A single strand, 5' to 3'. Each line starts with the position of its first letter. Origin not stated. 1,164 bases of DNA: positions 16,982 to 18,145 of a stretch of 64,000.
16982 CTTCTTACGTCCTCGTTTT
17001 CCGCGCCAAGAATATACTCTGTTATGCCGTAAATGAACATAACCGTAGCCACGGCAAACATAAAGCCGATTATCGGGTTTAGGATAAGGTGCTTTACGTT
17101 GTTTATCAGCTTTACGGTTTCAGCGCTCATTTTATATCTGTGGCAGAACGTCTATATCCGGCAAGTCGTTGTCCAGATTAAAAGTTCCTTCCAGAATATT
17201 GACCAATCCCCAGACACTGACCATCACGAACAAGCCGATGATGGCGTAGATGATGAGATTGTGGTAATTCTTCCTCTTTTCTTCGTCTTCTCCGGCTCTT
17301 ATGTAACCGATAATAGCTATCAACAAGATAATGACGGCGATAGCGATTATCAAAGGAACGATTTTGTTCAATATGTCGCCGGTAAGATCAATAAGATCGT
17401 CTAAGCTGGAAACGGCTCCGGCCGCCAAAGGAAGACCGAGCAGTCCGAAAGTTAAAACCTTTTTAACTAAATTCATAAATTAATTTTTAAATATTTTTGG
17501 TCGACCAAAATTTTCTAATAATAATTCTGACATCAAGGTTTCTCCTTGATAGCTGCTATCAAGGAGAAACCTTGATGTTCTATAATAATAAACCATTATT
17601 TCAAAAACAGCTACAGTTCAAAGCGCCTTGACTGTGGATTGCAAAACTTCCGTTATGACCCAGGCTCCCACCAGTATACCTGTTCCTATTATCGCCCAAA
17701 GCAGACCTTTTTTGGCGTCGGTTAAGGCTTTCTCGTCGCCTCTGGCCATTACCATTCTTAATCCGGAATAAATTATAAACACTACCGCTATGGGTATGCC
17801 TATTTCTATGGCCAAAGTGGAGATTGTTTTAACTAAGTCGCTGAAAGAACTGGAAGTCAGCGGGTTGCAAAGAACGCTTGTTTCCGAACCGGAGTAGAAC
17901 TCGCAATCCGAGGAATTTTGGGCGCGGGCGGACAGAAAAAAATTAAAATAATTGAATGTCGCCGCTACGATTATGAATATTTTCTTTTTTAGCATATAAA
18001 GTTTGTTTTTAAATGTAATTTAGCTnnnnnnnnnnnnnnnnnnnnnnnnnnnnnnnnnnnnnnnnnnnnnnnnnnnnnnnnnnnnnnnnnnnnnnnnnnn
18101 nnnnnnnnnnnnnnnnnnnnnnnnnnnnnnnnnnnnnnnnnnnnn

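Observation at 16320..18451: Tandem array of five divergent small signal-peptide/2-TM proteins (VirB2/TrbC-pilin-like) downstream of an orphan solute-binding protein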

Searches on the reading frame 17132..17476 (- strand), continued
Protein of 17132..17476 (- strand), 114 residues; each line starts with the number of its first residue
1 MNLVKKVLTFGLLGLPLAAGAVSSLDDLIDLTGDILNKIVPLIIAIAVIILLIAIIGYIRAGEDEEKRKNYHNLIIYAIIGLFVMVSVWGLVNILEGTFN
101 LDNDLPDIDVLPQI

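Call 48: search_solved_structures(query=A3, max_evalue=10)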
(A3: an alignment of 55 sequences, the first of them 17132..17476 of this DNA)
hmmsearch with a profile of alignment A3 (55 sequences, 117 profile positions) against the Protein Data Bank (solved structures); distinct sequences matched with E-value up to 10: 18.
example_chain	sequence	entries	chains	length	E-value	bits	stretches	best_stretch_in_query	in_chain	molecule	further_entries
8yq5_E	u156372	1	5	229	0.1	15.9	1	6-97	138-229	de novo designed ion channel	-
7tdm_A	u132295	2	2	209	0.18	15.1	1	29-102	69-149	Claudin-4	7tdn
9cmh_A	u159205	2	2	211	0.18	15.1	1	29-102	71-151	Claudin-4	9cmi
7kp4_A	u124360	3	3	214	0.18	15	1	29-102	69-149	Claudin-4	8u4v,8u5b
9ejc_E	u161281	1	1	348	0.27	14.5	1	40-96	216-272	viral G-protein coupled receptor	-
8w1a_A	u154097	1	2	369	0.31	14.3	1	40-96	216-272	viral G-protein coupled receptor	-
5b2g_A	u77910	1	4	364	0.4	13.9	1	29-101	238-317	Endolysin,Claudin-4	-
8cw4_1A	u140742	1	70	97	0.41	13.9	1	7-55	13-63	Conjugal transfer protein TraM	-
7xa3_R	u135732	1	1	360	0.44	13.8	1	29-102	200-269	Isoform B of C-C chemokine receptor type 2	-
8yq6_E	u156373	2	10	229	0.54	13.5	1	6-97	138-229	de novo designed ion channel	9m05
8k4p_A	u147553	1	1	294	0.61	13.3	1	40-96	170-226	G protein-coupled receptor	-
8k4o_E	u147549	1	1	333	0.72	13.1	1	40-96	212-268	G protein-coupled receptor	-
7f1q_R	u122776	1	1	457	0.73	13.1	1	29-108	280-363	C-C motif chemokine 3,C-C chemokine receptor type 5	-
7f1r_R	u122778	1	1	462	0.73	13.1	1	29-108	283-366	C-C motif chemokine 5,C-C chemokine receptor type 5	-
7f1s_R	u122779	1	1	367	0.75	13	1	29-109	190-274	C-C chemokine receptor type 5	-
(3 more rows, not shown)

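Call 51: predict_structure(alignment_id=A3)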
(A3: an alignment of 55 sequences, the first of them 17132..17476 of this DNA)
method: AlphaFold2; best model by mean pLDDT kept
length: 114 residues; sequences in the alignment: 55
mean_pLDDT: 82.7   pTM: 0.59
mean pLDDT of the five models: 82.7, 79.3, 78.7, 77.6, 76.9
residues with pLDDT >= 90: 47; 70-90: 48; 50-70: 19; < 50: 0
segments of 3 or more residues with pLDDT < 50: none
pLDDT, mean of each block of 10 residues (from residue 1): 74 73 77 86 93 96 93 95 92 81 59 60
secondary structure, 60 per line:
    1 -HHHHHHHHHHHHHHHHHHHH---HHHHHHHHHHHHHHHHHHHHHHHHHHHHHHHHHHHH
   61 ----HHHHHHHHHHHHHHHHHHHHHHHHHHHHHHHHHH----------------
elements in order: H2-21 H25-60 H65-98

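Call 54: fold_search(model_id=the predicted structure, library=pdb)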
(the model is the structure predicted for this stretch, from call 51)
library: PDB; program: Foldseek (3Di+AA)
matches with E <= 10: 176; with E <= 0.001: 0
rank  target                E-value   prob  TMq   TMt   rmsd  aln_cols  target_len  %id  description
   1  1qu7_B                6.4e-01  0.93  0.60  0.33  15.7       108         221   16  FOUR HELICAL-BUNDLE STRUCTURE OF THE CYTOPLASMIC DOMAIN OF A SERINE CHEMOTAXIS RECEPTOR (released 2000-07-12)
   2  9a65_A                6.4e-01  0.35  0.31  0.10  13.8       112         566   15  Integrative model of YVAQ-MCPB by crosslinking MS and deep learning (released 2024-09-18)
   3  6cnn_A                6.8e-01  0.97  0.63  0.22  11.1       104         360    8  Cryo-EM structure of the human SK4/calmodulin channel complex in the Ca2+ bound state I (released 2018-05-02)
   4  9a65_B                6.8e-01  0.93  0.58  0.11  14.1       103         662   14  Integrative model of YVAQ-MCPB by crosslinking MS and deep learning (released 2024-09-18)
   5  6s1k_E                7.7e-01  0.92  0.58  0.64   6.8        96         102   17  E. coli Core Signaling Unit, carrying QQQQ receptor mutation (released 2020-01-22)
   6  2ch7_B                8.7e-01  0.33  0.32  0.16  14.8       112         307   17  Crystal structure of the cytoplasmic domain of a bacterial chemoreceptor from Thermotoga maritima (released 2006-04-18)
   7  3zx6_A                9.8e-01  0.89  0.58  0.24  15.6       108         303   13  Structure of Hamp(AF1503)-Tsr fusion - Hamp (A291V) mutant (released 2012-02-29)
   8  9vub_A                1.1e+00  0.90  0.60  0.19  12.5       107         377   13  channel C complex with 3 (released 2026-03-11)
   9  1qu7_A                1.1e+00  0.80  0.58  0.31  16.1       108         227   16  FOUR HELICAL-BUNDLE STRUCTURE OF THE CYTOPLASMIC DOMAIN OF A SERINE CHEMOTAXIS RECEPTOR (released 2000-07-12)
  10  9a72_A                1.1e+00  0.25  0.31  0.16  13.7       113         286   13  Integrative model of YFMS-CHEW by crosslinking MS and deep learning (released 2024-09-18)
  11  8c5v_I                1.2e+00  0.87  0.61  0.15  11.5       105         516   14  Chemotaxis core signalling unit from E protein lysed E. coli cells (released 2023-09-13)
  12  9jfj_B                1.2e+00  0.93  0.50  0.26   2.1        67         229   19  Crystal structure of the cytoplasmic domain of ZraS in ADP-bound form (released 2025-03-26)
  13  8zar_D                1.5e+00  0.87  0.46  0.15   2.3        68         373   19  EmrAB-TolC MFS-type tripartite multidrug efflux pump FA (released 2025-04-30)
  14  2ch7_A                1.5e+00  0.80  0.55  0.22  16.3        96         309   22  Crystal structure of the cytoplasmic domain of a bacterial chemoreceptor from Thermotoga maritima (released 2006-04-18)
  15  1ow6_A                1.5e+00  0.13  0.22  0.19  14.9       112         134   14  Paxillin LD4 motif bound to the Focal Adhesion Targeting (FAT) domain of the Focal Adhesion Kinase (released 2003-10-21)
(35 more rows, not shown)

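Call 68: find_related_loci(query=L010:19943-20335:+, collection=metagenome_contigs, flank=10000)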
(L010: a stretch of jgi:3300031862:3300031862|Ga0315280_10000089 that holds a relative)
Query L010:19943-20335:+ (131 aa) in metagenome_contigs; peptide patterns used: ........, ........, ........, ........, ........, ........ (x = any residue, [..] = any of these).
600 stretches matched a pattern (row limit reached: there are more); 600 encode a relative of the query (tblastn E <= 1e-3); the best 80 are kept; 80 distinct loci.
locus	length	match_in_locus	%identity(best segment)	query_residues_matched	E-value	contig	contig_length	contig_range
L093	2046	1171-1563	81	3-131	1e-71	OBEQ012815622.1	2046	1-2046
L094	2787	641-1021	83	5-131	7e-70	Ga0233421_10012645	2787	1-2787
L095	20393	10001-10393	79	1-131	3e-69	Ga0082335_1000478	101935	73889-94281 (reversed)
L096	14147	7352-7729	81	6-131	2e-67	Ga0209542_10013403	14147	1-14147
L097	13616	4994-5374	78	2-131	4e-67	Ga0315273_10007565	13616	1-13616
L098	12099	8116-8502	79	3-131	3e-67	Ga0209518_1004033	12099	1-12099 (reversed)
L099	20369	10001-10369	83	9-131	3e-66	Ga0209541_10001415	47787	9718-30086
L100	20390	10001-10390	77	2-131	7e-66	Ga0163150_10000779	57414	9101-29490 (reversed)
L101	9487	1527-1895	80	9-131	9e-66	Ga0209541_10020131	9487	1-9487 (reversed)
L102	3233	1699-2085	78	3-131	1e-65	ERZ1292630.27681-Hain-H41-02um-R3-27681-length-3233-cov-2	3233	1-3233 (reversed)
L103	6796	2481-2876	78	1-131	1e-64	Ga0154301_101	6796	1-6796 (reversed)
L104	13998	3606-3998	73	3-131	2e-63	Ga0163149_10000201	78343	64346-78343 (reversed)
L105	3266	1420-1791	80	10-131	2e-63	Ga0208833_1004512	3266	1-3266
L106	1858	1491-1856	80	9-128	2e-64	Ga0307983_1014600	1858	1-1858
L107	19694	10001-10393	73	1-131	2e-62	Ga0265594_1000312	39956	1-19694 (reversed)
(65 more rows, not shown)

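Call 71: search_protein_families(library=ncbifam, alignment_id=A3, max_evalue=0.001)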
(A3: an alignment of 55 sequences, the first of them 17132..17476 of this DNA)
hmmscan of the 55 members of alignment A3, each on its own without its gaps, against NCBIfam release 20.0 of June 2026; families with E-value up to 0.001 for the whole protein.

A. member 1, window:17132-17476:- (114 aa): 1 family
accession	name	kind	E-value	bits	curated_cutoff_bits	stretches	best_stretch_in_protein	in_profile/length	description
NF045849.1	ICE_MMCAP2_0565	equivalog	3.3e-11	42.7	40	1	28-98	9-79/80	Mbov_0395 family pilin-like conjugal transfer protein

B. families by the number of members that match (of 55 scanned): 5 families
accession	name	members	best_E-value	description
NF045849.1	ICE_MMCAP2_0565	52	4.7e-12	Mbov_0395 family pilin-like conjugal transfer protein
NF046050.1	CPBP_fam_MroQ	3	8.7e-05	intramembrane glutamic endopeptidase MroQ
NF009255.0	PRK12612.1-3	2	0.00057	putative monovalent cation/H+ antiporter subunit F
NF045848.1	MMCAP2_0566_fam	2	0.00062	MMCAP2_0566 family conjugal transfer protein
NF033883.1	conj_TraQ_IncI1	1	0.00067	conjugal transfer protein TraQ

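Call 73: search_protein_families(library=phrogs, proteins=[window:17132-17476:-], max_evalue=0.01)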
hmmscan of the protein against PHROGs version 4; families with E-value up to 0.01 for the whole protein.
window:17132-17476:- (114 aa): 0 families

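Call 87: search_protein_representatives(alignment_id=A3)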
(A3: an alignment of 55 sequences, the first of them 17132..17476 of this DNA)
Query: 55 sequences, 117 profile positions. Proteins with E-value up to 0.001 (for the whole library): 49913; up to 1e-10: 9424; up to 1e-30: 180. The best 150 are listed.
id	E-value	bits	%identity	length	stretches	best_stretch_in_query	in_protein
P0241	6.1e-75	264.9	-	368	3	22-111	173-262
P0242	3.0e-73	259.5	-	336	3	24-111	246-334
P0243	2.5e-67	240.4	-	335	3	2-105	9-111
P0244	5.5e-67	239.3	-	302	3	16-114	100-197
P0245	2.8e-65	233.7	-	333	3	1-114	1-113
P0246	3.0e-65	233.6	-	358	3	7-111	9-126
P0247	6.9e-64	229.3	-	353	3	25-104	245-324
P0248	2.0e-62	224.6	-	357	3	8-111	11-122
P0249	2.2e-60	218.0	-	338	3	10-114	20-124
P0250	2.2e-60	218.0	-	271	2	16-115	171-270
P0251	6.9e-60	216.4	-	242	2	2-108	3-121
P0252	1.8e-59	215.1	-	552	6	12-94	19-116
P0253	3.5e-57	207.7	-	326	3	14-114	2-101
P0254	4.3e-57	207.4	-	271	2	23-110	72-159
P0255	5.6e-55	200.5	-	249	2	23-115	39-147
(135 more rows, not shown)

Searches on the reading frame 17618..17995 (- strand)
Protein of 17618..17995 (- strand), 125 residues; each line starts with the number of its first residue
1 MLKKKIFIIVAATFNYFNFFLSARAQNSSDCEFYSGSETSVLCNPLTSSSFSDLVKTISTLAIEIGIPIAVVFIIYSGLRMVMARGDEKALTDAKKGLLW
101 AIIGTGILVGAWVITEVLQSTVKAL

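Call 3: search_protein_families(library=pfam, proteins=[window:17618-17995:-], max_evalue=1)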
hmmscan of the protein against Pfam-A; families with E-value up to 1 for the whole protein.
window:17618-17995:- (125 aa): 5 families
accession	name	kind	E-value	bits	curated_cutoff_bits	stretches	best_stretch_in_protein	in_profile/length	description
PF18895.5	T4SS_pilin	-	1.7e-11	44.4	26.6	1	49-118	3-71/71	Type IV secretion system pilin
PF04956.18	TrbC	-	0.00066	20.3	27.9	1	49-112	35-92/98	TrbC/VIRB2 pilin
PF01554.23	MatE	-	0.0069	16.5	24.9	1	56-122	73-139/161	MatE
PF07786.18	HGSNAT_cat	-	0.069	13.1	22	1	60-116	38-95/222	Heparan-alpha-glucosaminide N-acetyltransferase, catalytic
PF19762.4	DUF6249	-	0.075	13.4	33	1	93-115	55-77/104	Domain of unknown function (DUF6249)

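Call 4: search_protein_families(library=ncbifam, proteins=[window:17618-17995:-], max_evalue=1)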
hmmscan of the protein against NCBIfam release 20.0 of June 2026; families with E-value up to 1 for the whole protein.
window:17618-17995:- (125 aa): 4 families
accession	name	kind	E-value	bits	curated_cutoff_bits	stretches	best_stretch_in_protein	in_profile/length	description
NF045849.1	ICE_MMCAP2_0565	equivalog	4e-06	26.4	40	1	54-120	12-78/80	Mbov_0395 family pilin-like conjugal transfer protein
NF033137.0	SMR_qac_int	equivalog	0.0056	17.2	188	1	66-119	52-104/109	Qac family quaternary ammonium compound efflux SMR transporter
NF038366.1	blaSFDC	exception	0.064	12.3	840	1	28-83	5-61/382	SFDC family class C beta-lactamase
NF000067.2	SMR_qac_FL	exception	0.078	13.5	205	1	61-118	49-104/110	quaternary ammonium compound efflux SMR transporter QacL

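Call 73: search_protein_families(library=phrogs, proteins=[window:17618-17995:-], max_evalue=0.01)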
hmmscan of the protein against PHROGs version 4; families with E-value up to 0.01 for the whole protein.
window:17618-17995:- (125 aa): 0 families
